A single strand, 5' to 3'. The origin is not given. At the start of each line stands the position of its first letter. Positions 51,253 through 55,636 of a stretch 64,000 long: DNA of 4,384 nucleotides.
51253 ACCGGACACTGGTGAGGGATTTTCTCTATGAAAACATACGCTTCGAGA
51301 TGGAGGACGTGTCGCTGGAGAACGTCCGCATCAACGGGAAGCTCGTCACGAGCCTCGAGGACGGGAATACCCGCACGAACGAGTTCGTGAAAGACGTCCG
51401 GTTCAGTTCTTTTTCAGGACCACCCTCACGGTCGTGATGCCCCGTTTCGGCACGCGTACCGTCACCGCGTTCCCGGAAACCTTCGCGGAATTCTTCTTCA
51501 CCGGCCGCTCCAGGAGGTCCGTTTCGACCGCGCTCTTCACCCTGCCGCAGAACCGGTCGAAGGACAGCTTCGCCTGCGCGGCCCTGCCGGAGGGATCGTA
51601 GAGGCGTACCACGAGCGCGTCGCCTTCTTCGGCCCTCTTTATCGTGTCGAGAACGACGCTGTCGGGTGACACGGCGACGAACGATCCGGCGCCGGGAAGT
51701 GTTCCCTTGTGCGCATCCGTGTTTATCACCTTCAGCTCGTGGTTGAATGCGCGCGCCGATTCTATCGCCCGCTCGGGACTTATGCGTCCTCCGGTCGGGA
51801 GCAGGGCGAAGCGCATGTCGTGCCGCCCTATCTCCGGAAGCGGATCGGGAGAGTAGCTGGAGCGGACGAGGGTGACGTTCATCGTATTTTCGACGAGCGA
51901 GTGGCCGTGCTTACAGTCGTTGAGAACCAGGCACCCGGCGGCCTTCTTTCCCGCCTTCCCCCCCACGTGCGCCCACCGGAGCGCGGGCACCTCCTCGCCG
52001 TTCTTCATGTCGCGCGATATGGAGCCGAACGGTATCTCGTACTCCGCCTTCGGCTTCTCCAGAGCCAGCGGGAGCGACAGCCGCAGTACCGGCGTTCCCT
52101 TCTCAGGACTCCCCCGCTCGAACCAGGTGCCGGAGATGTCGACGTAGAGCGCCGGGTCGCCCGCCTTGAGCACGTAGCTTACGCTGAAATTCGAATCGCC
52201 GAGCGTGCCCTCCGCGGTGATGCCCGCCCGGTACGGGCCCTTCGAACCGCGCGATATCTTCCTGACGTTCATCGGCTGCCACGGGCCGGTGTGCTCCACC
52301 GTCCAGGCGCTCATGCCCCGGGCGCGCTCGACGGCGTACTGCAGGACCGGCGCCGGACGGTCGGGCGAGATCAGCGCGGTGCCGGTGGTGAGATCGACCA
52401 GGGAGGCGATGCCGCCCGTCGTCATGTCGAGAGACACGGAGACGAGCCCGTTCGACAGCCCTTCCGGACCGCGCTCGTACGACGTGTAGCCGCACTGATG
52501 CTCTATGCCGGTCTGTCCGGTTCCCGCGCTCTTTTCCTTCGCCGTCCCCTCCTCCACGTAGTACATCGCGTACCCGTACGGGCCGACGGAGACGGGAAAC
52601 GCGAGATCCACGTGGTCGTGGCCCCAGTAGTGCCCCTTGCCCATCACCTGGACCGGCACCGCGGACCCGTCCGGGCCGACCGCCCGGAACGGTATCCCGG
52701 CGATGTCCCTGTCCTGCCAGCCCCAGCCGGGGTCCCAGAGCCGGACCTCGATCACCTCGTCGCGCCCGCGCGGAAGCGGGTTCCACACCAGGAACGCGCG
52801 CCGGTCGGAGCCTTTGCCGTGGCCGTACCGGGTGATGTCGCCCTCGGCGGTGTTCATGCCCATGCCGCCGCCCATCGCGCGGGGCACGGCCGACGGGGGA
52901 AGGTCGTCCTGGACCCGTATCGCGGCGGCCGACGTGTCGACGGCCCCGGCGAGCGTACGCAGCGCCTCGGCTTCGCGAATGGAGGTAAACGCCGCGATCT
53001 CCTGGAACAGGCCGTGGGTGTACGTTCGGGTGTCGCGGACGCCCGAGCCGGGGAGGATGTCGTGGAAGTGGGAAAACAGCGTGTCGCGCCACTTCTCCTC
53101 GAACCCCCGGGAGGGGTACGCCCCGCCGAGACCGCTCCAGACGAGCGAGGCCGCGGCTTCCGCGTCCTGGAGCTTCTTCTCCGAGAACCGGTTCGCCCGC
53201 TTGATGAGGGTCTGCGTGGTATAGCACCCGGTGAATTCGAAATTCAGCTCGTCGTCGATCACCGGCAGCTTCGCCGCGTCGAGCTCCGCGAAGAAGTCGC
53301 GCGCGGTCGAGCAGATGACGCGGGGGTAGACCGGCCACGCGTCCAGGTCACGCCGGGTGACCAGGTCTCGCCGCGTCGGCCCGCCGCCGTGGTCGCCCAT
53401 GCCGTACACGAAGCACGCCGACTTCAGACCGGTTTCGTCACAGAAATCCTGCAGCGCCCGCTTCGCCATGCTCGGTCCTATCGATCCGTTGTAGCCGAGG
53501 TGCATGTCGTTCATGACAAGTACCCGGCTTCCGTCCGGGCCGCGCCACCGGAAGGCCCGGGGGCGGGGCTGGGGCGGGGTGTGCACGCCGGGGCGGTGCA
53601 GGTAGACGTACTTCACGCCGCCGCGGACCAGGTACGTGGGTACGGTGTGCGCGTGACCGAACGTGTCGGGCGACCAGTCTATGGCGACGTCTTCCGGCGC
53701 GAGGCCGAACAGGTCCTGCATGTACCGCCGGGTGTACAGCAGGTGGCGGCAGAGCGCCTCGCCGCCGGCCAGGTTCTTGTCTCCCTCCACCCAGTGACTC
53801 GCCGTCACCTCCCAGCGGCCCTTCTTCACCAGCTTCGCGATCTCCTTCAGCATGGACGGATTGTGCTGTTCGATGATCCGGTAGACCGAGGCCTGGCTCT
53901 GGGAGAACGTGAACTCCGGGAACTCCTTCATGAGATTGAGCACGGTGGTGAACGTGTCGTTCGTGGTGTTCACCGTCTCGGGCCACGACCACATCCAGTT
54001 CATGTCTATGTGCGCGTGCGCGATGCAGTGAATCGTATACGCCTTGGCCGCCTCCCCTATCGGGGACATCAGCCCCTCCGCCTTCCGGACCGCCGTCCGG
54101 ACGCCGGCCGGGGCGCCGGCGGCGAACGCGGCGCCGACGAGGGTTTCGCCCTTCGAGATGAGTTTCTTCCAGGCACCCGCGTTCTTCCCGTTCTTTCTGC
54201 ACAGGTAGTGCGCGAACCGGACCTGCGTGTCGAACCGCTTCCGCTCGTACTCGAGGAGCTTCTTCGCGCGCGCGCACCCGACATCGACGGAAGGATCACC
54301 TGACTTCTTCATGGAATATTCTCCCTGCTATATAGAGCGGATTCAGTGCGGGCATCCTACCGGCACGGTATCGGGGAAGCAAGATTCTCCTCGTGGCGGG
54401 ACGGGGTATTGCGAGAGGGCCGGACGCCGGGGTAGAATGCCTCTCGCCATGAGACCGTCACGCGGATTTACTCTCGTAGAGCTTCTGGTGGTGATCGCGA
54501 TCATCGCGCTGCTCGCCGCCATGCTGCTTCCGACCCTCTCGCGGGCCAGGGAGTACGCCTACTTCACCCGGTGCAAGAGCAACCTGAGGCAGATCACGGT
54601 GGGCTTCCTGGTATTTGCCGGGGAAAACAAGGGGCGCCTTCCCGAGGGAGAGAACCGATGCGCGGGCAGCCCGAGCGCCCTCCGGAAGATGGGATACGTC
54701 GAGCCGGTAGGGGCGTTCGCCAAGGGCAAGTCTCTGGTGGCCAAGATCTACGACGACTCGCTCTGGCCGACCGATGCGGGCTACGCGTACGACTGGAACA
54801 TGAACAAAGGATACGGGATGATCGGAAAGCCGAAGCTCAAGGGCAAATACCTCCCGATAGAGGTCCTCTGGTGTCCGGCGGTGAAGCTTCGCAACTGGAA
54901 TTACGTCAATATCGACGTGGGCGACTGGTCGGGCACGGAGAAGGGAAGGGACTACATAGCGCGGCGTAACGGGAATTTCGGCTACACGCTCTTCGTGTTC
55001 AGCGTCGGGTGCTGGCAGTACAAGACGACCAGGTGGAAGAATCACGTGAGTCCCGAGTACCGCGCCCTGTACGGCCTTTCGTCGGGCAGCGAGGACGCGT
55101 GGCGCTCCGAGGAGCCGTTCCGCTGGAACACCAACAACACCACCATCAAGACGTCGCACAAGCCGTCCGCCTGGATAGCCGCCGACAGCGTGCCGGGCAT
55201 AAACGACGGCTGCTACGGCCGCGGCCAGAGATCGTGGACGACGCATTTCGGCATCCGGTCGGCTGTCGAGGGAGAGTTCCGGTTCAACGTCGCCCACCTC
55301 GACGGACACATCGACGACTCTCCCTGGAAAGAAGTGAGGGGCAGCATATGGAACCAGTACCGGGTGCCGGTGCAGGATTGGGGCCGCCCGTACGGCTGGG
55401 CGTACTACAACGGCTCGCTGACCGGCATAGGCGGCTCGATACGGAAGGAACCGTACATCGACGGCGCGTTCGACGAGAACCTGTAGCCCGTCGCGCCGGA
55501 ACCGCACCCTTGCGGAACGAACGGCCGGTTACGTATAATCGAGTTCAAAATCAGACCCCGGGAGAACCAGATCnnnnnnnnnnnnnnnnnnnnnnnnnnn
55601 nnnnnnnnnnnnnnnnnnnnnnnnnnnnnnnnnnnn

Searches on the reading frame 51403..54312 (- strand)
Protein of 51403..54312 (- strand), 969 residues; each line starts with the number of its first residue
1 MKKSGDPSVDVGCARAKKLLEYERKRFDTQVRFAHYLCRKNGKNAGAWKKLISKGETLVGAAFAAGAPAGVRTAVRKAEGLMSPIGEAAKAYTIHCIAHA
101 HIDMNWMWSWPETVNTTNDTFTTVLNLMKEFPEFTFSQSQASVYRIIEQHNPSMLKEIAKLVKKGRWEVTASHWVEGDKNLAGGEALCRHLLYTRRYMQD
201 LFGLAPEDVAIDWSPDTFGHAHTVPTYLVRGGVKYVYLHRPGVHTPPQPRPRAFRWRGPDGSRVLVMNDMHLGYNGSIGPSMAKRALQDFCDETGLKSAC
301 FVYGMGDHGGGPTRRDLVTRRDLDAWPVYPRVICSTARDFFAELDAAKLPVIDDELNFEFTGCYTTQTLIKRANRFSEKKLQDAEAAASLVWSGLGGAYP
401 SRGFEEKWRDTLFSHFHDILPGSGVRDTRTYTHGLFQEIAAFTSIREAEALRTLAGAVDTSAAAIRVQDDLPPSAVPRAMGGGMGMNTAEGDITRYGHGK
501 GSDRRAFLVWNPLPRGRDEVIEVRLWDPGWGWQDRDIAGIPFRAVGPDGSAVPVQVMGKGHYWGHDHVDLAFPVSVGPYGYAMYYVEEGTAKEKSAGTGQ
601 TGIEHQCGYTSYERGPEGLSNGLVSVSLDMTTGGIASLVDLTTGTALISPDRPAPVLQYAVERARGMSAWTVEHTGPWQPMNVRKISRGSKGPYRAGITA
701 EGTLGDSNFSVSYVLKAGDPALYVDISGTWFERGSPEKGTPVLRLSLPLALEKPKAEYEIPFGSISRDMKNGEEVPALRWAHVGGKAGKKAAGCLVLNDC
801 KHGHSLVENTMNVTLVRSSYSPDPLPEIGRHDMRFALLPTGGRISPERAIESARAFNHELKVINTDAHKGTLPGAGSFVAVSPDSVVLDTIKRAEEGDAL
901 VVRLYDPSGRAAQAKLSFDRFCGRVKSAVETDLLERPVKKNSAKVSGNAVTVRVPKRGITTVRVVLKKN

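Call 7: search_protein_families(library=pfam, proteins=[window:51403-54312:-], max_evalue=0.001)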
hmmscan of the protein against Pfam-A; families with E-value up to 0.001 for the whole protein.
window:51403-54312:- (969 aa): 4 families
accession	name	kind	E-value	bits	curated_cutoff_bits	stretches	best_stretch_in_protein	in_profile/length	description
PF01074.27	Glyco_hydro_38N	-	2.7e-54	184.8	25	1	93-346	1-257/270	Glycosyl hydrolases family 38 N-terminal domain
PF07748.19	Glyco_hydro_38C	-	2e-18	67.8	25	1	619-824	1-205/206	Glycosyl hydrolases family 38 C-terminal domain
PF09261.16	Alpha-mann_mid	-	2.6e-13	50.3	31.1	1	360-428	3-70/96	Alpha mannosidase middle domain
PF17677.7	Glyco_hydro38C2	-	3e-12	46.9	22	1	886-959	2-69/72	Glycosyl hydrolases family 38 C-terminal beta sandwich domain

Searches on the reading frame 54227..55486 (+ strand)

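Call 31: search_protein_families(library=pfam, proteins=[window:54227-55486:+], max_evalue=0.0001)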
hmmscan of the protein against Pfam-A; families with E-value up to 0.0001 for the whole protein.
window:54227-55486:+ (419 aa): 1 family
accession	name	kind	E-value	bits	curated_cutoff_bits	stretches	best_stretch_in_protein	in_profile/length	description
PF07963.17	N_methyl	-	3e-09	36.5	21.2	1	75-101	1-27/27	Prokaryotic N-terminal methylation motif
